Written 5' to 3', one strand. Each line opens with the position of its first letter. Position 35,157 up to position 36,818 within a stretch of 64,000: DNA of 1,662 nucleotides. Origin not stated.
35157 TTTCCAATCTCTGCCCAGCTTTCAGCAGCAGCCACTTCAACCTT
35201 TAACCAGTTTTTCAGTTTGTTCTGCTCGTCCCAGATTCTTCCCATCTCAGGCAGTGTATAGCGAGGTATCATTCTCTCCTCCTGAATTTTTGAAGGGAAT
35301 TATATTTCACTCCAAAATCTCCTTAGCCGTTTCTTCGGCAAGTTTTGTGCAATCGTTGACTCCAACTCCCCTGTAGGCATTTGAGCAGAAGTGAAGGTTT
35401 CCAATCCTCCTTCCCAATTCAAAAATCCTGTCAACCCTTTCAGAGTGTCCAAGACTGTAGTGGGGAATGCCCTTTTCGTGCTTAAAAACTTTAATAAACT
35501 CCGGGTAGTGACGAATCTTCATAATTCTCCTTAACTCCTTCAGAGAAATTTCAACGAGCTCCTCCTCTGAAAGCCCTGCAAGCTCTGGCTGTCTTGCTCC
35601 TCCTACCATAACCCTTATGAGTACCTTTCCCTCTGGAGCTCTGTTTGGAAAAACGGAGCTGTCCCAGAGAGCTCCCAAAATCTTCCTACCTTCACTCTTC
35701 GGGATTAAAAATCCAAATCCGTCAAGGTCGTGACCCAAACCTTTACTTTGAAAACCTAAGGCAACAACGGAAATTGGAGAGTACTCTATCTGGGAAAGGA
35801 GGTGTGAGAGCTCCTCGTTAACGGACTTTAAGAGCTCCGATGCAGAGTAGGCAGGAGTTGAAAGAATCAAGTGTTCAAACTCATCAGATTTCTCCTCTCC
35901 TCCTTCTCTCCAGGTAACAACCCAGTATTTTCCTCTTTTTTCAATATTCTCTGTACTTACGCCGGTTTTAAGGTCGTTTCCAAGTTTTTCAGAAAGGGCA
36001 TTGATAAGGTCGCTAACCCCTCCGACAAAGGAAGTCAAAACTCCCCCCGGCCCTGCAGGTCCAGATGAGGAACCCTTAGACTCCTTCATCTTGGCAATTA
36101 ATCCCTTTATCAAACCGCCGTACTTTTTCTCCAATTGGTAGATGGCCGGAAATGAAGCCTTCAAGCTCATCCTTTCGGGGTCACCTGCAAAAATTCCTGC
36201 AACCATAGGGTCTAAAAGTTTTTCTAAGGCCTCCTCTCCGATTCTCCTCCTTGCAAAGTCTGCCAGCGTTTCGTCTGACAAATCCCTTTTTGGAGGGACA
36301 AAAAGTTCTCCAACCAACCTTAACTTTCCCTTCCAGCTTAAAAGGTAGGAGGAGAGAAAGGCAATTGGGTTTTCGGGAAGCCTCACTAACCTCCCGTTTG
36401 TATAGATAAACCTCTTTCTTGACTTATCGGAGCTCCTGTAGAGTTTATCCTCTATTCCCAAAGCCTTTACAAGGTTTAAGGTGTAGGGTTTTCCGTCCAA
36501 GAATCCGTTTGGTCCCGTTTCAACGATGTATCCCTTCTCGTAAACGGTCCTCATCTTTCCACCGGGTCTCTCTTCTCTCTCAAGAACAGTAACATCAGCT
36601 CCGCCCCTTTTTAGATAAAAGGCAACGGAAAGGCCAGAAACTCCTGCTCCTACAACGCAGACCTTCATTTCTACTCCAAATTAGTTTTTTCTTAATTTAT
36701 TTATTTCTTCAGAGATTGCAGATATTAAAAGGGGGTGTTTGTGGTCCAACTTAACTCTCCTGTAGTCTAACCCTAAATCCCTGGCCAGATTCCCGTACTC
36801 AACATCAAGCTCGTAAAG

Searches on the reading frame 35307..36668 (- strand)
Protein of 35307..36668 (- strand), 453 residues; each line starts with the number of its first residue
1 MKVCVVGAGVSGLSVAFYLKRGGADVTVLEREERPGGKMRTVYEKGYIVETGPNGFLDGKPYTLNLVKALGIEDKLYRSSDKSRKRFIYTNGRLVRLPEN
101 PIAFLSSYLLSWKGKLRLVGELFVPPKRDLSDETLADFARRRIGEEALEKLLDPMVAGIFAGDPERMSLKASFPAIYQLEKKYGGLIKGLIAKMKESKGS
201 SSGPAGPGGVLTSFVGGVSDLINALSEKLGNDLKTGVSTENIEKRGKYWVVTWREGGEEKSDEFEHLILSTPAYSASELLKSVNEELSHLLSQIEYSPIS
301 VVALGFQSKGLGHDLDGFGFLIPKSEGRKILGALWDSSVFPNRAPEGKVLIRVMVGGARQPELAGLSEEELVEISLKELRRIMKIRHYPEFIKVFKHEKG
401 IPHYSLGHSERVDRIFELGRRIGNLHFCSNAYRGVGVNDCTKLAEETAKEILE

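Call 63: search_protein_families(library=pfam, proteins=[window:35307-36668:-], max_evalue=0.01)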
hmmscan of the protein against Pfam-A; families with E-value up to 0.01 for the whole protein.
window:35307-36668:- (453 aa): 14 families
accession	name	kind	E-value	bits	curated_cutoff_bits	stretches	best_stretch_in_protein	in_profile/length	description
PF01593.30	Amino_oxidase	-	1.2e-62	213.1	19.8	1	10-452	1-443/443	Flavin containing amine oxidoreductase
PF13450.12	NAD_binding_8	-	2.9e-14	53.5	21.9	1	5-64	1-62/68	NAD(P)-binding Rossmann-like domain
PF01266.30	DAO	-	4.4e-13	49.9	27.9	1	2-37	1-37/353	FAD dependent oxidoreductase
PF01494.25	FAD_binding_3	-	2.1e-06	27.7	22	1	2-40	3-41/349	FAD binding domain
PF00070.33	Pyr_redox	-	4.6e-06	27.5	22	1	2-36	1-35/82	Pyridine nucleotide-disulphide oxidoreductase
PF07992.20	Pyr_redox_2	-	5.2e-06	26.5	26.1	1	2-36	144-178/291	Pyridine nucleotide-disulphide oxidoreductase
PF02558.23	ApbA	-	0.00023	21.3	22.2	0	3-33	1-31/150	Ketopantoate reductase PanE/ApbA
PF01946.23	Thi4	-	0.00034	20.4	26.2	1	2-39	19-57/235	Thi4 family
PF03486.20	HI0933_like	-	0.00053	19.9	50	1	2-40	2-40/244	HI0933-like protein Rossmann domain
PF21799.2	MurD-like_N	-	0.00078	20.1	27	1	2-38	2-38/88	Mur ligase MurD-like, N-terminal domain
PF00890.30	FAD_binding_2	-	0.00078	19.2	20.4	1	3-40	2-37/414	FAD binding domain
PF12831.13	FAD_oxidored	-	0.0015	18.3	27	1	3-39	2-38/416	FAD dependent oxidoreductase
PF06100.17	MCRA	-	0.0062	15.9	23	1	3-53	4-60/495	MCRA family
PF01262.27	AlaDh_PNT_C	-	0.008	16.1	23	0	2-39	30-67/214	Alanine dehydrogenase/PNT, C-terminal domain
